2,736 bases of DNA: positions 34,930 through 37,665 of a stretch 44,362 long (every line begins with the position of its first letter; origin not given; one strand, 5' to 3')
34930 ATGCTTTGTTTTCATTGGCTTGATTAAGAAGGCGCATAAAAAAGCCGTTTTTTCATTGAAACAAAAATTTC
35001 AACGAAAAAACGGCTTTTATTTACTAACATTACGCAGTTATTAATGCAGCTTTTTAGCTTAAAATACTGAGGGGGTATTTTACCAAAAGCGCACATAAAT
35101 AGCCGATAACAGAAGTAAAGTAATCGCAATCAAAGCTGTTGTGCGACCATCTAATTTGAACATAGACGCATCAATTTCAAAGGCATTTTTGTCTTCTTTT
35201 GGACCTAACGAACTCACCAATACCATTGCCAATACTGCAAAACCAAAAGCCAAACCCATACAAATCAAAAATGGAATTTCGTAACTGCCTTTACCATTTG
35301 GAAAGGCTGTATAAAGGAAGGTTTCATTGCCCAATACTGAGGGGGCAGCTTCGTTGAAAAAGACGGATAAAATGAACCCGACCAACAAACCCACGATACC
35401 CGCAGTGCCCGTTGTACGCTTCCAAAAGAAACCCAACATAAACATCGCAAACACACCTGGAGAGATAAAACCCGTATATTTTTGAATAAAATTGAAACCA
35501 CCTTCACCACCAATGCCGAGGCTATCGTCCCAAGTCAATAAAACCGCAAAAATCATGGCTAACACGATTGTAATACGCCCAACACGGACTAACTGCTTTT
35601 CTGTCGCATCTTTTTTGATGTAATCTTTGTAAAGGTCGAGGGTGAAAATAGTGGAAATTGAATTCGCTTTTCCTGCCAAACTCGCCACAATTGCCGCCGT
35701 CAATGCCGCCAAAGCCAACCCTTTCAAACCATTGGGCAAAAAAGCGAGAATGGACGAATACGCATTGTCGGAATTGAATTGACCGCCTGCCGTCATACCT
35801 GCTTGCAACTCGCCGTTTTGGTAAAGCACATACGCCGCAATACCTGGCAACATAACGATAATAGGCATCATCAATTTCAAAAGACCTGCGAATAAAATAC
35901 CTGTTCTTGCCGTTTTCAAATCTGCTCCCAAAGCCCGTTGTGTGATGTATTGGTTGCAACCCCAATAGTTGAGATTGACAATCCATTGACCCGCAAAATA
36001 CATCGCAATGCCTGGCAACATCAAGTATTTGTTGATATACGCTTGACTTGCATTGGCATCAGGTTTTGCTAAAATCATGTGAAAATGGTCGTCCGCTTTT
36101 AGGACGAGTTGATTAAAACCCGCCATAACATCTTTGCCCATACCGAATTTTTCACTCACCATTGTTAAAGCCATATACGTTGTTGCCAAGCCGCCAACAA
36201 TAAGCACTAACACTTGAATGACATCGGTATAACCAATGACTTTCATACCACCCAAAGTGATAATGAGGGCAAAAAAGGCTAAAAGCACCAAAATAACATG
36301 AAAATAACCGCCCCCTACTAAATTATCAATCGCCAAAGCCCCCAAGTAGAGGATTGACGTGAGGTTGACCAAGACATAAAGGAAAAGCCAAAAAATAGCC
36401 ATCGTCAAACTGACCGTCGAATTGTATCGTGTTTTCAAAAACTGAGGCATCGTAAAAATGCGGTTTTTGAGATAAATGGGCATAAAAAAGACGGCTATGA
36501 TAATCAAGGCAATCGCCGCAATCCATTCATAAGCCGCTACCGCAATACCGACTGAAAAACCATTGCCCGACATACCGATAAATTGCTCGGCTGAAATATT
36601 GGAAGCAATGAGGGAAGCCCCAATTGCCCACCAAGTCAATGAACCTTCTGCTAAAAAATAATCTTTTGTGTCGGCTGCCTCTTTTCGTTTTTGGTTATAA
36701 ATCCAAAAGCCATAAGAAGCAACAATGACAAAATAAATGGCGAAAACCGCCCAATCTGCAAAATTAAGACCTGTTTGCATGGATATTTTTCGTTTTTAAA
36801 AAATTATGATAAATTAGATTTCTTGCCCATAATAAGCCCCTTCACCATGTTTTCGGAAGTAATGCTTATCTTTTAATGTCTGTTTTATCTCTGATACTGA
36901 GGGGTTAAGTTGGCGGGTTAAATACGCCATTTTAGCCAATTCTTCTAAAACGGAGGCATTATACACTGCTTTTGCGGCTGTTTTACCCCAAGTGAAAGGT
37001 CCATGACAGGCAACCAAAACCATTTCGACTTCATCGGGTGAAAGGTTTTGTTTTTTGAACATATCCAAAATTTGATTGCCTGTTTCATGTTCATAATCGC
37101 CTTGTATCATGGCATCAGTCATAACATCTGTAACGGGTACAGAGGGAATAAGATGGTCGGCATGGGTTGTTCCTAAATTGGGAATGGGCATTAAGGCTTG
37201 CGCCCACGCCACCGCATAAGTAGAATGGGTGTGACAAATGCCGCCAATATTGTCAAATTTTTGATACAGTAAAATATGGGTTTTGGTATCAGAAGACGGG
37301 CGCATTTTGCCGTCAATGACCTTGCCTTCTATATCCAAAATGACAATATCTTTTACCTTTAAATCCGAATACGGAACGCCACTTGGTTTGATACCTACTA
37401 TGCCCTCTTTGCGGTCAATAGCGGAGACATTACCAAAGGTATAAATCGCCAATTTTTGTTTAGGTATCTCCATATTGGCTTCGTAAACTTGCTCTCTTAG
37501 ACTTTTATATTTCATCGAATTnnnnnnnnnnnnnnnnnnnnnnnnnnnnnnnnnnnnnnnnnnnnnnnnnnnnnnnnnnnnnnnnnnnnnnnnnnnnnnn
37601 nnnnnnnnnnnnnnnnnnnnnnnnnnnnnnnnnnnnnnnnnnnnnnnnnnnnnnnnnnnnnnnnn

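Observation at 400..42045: Hyper-abundant non-palindromic 11-mer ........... in genes and spacers (uptake-sequence-like genomic signature)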

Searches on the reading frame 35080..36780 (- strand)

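Call 8: search_protein_families(library=ncbifam, proteins=[window:35080-36780:-])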
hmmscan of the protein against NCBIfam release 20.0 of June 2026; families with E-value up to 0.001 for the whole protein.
window:35080-36780:- (566 aa): 10 families
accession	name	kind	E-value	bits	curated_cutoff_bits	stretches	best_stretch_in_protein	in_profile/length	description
NF007790.0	PRK10484.1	equivalog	3.4e-88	296.8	401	1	12-561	8-517/527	solute:sodium symporter family transporter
TIGR00813.1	sss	superfamily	1.3e-84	284.7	184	1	41-468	1-411/411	sodium/solute symporter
TIGR03648.1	Na_symport_lg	subfamily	3.8e-25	88.3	320.75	2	16-201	2-187/547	VC_2705 family sodium/solute symporter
TIGR02121.1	Na_Pro_sym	equivalog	1.6e-19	70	515.5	1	12-501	6-450/488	sodium/proline symporter PutP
TIGR02119.1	panF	equivalog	6.8e-17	61.6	328.05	2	14-219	8-214/471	sodium/pantothenate symporter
NF009135.0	PRK12488.1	subfamily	2.5e-11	42.9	850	1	4-534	29-530/549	cation/acetate symporter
NF006903.2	PRK09395.1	subfamily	4.4e-11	41.8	750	1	15-536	39-535/552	cation/acetate symporter ActP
NF058657.1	MncbAcdTpMctC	equivalog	3.3e-09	35.7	670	1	14-524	10-501/527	monocarboxylic acid transporter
NF011948.0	PRK15419.1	equivalog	8.2e-09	34.8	955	1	267-474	238-443/502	sodium/proline symporter PutP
TIGR02711.1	symport_actP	equivalog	7.5e-06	24.9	1099.25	1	15-512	36-508/549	cation/acetate symporter ActP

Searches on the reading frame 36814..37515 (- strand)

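Call 9: search_protein_families(library=ncbifam, proteins=[window:36814-37515:-])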
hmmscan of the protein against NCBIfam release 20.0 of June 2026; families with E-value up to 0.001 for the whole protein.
window:36814-37515:- (233 aa): 25 families
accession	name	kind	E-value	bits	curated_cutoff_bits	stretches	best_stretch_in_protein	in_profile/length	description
NF006047.0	PRK08193.1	subfamily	9.8e-108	359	257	1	3-231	2-230/231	L-ribulose-5-phosphate 4-epimerase AraD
NF009003.0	PRK12348.1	subfamily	3.1e-93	311.6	331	1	4-231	2-227/228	L-ribulose-5-phosphate 4-epimerase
TIGR00760.1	araD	equivalog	4.8e-92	307.3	389.1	1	4-231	3-228/228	L-ribulose-5-phosphate 4-epimerase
NF009625.0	PRK13145.1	equivalog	1.3e-86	289.9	369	1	3-232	5-234/235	L-ribulose-5-phosphate 4-epimerase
NF009002.0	PRK12347.1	subfamily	4.8e-86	287.7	386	1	4-231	3-231/231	L-ribulose-5-phosphate 4-epimerase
NF009691.0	PRK13213.1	equivalog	9.9e-85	283.6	489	1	5-231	4-231/231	L-ribulose-5-phosphate 4-epimerase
NF005123.0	PRK06557.1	subfamily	2.7e-53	180.9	251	1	3-223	9-217/223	L-ribulose-5-phosphate 4-epimerase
NF005302.0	PRK06833.1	equivalog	2.8e-25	89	264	1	4-203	4-189/214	L-fuculose-phosphate aldolase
NF053831.1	RU1PAldHalo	equivalog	3.2e-21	75.8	300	1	7-201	6-183/208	ribulose-1-phosphate aldolase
NF043034.1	OxoTetrPhDc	equivalog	2.7e-17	63.2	250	1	4-206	3-194/205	3-oxo-tetronate 4-phosphate decarboxylase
NF040649.1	FucA_Meth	equivalog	3.3e-17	63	250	1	20-202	16-178/179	L-fuculose phosphate aldolase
TIGR03328.1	salvage_mtnB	equivalog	1e-16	61.1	137.05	1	26-198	17-189/194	methylthioribulose 1-phosphate dehydratase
NF004527.0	PRK05874.1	equivalog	4.3e-16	59.1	308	1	9-114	10-116/218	L-fuculose-phosphate aldolase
NF005984.0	PRK08087.1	subfamily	6.9e-16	58.7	264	1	1-199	1-183/215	L-fuculose-phosphate aldolase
NF006208.0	PRK08333.1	equivalog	1e-14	54.6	267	1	27-202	25-185/189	aldolase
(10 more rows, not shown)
